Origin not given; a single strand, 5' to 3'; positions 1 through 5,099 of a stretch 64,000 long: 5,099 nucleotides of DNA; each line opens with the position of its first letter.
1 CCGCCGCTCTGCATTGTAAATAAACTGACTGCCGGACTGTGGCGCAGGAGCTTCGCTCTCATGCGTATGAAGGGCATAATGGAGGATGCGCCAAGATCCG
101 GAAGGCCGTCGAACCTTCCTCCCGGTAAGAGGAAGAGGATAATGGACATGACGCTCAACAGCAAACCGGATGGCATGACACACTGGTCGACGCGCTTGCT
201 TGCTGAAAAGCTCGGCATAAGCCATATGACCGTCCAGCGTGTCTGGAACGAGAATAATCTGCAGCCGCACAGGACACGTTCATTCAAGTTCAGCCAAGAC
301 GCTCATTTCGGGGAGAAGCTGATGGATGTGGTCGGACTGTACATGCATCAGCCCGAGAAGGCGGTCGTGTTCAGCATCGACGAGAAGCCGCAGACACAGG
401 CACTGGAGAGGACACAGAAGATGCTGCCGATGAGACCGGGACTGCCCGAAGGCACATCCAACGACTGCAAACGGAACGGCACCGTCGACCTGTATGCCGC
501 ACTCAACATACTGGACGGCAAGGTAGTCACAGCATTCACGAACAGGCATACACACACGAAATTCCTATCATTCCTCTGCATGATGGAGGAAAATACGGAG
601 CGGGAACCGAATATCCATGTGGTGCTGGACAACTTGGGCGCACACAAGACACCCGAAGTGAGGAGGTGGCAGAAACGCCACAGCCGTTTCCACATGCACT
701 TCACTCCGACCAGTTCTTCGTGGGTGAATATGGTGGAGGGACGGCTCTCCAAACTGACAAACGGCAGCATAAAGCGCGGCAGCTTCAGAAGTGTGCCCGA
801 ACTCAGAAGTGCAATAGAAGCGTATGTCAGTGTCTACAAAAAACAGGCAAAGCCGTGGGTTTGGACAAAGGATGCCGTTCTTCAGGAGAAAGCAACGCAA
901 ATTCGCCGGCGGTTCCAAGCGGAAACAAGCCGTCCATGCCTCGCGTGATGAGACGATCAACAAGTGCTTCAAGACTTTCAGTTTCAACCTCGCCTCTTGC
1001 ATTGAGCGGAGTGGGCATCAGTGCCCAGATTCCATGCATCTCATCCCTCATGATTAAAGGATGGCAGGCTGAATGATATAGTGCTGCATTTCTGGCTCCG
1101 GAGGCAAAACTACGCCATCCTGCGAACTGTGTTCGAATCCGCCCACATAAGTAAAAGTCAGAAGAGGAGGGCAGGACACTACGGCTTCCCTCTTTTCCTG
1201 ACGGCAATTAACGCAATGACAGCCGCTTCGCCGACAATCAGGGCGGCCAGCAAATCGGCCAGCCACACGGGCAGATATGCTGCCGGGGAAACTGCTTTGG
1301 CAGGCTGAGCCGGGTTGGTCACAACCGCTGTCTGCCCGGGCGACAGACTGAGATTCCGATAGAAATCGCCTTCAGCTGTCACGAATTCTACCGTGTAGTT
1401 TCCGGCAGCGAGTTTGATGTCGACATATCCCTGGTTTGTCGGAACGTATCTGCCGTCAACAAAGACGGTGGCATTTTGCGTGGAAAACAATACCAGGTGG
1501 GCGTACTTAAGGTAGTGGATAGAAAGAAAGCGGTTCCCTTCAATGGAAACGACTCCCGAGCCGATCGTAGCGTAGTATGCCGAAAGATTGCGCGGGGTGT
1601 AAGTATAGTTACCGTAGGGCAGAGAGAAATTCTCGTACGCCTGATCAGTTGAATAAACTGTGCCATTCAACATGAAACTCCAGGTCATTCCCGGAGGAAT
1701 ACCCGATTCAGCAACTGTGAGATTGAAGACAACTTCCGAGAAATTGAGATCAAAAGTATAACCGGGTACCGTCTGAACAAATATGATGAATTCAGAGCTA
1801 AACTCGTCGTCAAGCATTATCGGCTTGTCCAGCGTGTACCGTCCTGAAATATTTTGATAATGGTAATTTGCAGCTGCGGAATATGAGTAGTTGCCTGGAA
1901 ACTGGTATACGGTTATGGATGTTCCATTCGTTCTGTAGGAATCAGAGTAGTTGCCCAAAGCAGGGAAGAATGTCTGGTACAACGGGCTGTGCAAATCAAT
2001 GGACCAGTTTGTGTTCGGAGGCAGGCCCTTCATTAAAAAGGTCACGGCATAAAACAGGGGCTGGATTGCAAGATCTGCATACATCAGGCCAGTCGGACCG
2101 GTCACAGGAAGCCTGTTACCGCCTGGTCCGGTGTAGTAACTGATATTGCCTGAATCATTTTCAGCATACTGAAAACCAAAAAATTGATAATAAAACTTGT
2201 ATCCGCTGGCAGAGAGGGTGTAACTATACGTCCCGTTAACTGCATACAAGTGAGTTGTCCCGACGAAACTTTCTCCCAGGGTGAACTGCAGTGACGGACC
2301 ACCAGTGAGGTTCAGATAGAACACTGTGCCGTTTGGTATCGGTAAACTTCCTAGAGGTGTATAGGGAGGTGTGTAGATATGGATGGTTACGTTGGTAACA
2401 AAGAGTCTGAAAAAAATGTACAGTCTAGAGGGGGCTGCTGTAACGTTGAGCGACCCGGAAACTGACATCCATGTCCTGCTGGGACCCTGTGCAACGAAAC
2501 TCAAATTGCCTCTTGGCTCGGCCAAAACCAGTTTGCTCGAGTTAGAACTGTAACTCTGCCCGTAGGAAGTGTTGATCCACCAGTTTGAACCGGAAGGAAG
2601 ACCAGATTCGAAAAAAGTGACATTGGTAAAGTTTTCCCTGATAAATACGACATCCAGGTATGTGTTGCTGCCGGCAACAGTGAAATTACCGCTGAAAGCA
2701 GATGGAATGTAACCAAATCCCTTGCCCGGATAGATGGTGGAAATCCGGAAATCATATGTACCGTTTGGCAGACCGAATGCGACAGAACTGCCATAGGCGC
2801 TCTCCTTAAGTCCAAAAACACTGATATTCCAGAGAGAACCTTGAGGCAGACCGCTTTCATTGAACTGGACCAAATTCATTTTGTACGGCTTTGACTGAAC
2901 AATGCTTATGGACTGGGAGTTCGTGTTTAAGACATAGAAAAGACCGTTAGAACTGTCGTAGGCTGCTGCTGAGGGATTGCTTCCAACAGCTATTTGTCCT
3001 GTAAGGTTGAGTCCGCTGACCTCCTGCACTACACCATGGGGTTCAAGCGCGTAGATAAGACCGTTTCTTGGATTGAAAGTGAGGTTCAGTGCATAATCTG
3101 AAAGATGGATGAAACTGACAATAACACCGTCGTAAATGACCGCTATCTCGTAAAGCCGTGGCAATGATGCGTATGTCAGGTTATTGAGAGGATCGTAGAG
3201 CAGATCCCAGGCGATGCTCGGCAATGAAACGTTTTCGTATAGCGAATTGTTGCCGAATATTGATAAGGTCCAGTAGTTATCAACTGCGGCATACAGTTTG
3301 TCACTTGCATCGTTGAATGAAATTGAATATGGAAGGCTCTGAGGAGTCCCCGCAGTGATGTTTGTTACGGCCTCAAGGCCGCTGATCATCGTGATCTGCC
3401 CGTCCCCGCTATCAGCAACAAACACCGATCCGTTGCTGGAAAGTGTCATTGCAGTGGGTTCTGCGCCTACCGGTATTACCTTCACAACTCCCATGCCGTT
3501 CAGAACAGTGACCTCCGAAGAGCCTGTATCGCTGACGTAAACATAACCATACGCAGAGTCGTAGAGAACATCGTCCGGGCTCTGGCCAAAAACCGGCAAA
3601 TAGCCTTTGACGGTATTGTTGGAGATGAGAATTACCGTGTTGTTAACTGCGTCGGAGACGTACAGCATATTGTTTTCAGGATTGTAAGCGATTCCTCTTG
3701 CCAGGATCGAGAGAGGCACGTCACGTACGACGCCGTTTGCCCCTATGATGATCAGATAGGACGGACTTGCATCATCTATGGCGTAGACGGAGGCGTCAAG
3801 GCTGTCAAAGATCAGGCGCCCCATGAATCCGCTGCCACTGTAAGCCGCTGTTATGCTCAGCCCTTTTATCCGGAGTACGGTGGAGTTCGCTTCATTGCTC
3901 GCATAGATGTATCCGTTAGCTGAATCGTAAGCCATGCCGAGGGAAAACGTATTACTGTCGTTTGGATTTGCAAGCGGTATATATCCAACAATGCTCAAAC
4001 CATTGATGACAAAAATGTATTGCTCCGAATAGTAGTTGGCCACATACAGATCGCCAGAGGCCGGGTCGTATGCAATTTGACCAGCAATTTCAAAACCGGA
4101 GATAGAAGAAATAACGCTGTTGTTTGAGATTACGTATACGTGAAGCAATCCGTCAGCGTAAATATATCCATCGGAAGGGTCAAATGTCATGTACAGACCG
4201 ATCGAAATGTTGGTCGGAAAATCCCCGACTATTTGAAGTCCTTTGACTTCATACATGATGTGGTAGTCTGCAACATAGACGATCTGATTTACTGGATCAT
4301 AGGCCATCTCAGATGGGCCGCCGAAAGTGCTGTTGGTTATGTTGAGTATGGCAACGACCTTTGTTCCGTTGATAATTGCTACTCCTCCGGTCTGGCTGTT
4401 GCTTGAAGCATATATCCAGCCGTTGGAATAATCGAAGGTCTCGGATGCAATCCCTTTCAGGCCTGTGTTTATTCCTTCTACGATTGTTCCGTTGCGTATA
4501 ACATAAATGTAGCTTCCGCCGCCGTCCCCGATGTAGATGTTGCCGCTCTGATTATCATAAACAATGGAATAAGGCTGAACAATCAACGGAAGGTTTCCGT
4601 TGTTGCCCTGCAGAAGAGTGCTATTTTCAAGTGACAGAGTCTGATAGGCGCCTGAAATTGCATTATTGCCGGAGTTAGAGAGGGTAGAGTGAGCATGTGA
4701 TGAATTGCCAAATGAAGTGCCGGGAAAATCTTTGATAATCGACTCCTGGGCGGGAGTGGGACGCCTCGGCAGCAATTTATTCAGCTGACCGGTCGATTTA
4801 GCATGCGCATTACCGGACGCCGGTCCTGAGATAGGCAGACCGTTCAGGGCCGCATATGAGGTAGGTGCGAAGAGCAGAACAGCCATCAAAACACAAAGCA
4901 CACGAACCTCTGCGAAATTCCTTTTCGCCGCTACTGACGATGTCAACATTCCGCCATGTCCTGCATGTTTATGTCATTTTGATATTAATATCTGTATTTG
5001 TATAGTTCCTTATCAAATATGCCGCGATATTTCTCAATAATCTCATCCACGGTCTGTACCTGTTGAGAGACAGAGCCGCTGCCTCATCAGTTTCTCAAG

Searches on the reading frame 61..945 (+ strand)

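Call 30: search_protein_families(library=padloc, proteins=[window:61-945:+], max_evalue=0.00001)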
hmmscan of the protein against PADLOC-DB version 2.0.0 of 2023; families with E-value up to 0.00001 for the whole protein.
window:61-945:+ (295 aa): 0 families

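Call 75: search_protein_families(library=pfam, proteins=[window:61-945:+], max_evalue=0.00001)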
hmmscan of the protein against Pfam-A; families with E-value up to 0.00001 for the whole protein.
window:61-945:+ (295 aa): 2 families
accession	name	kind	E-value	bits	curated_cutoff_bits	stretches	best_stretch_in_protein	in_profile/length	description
PF13358.12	DDE_3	-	5.2e-18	65.8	28.6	1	106-249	5-146/146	DDE superfamily endonuclease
PF13565.12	HTH_32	-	2.3e-09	38.1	33.7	1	8-62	18-73/73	Homeodomain-like domain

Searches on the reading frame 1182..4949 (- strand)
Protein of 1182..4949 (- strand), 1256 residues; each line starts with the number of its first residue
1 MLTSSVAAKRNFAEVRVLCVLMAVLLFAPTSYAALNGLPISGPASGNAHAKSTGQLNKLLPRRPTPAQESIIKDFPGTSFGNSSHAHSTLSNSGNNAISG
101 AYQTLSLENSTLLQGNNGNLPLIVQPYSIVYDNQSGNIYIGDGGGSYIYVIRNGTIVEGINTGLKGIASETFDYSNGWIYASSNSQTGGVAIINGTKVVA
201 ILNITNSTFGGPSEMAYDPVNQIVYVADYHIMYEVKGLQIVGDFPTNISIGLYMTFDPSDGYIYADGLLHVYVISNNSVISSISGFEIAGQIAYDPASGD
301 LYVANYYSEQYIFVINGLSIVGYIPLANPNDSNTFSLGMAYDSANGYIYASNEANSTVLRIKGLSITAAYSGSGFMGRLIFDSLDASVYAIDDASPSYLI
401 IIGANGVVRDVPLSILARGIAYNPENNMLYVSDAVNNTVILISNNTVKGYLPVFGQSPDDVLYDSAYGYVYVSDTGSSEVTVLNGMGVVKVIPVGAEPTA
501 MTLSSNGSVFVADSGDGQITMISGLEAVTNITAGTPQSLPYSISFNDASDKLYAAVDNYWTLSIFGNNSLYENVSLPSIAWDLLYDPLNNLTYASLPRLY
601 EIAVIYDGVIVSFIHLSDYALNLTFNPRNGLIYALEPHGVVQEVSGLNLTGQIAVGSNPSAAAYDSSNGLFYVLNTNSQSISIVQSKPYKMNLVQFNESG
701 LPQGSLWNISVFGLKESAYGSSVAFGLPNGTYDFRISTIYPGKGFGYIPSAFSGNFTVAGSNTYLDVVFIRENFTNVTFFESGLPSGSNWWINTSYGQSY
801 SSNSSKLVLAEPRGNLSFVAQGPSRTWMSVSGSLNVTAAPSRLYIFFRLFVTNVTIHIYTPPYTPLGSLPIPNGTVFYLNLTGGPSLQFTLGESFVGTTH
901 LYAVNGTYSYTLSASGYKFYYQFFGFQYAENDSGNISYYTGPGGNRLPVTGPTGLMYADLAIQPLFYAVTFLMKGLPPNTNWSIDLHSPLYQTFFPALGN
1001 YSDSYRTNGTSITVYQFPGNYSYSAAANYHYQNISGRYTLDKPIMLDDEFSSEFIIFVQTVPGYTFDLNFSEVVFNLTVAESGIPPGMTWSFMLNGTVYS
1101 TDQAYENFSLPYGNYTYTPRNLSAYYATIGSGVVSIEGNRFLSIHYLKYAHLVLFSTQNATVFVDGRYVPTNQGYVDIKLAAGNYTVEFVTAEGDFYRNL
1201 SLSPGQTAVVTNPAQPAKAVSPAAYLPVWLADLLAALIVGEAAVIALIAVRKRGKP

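Call 29: search_protein_families(library=pfam, proteins=[window:1182-4949:-], max_evalue=0.001)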
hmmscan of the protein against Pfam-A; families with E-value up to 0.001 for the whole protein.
window:1182-4949:- (1256 aa): 1 family
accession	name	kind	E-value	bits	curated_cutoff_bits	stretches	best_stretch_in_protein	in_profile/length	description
PF01436.27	NHL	-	5.5e-13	48.7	20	0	497-519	3-25/28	NHL repeat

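Call 30: search_protein_families(library=padloc, proteins=[window:1182-4949:-], max_evalue=0.00001)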
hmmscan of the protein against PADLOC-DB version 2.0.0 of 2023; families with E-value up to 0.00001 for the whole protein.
window:1182-4949:- (1256 aa): 0 families
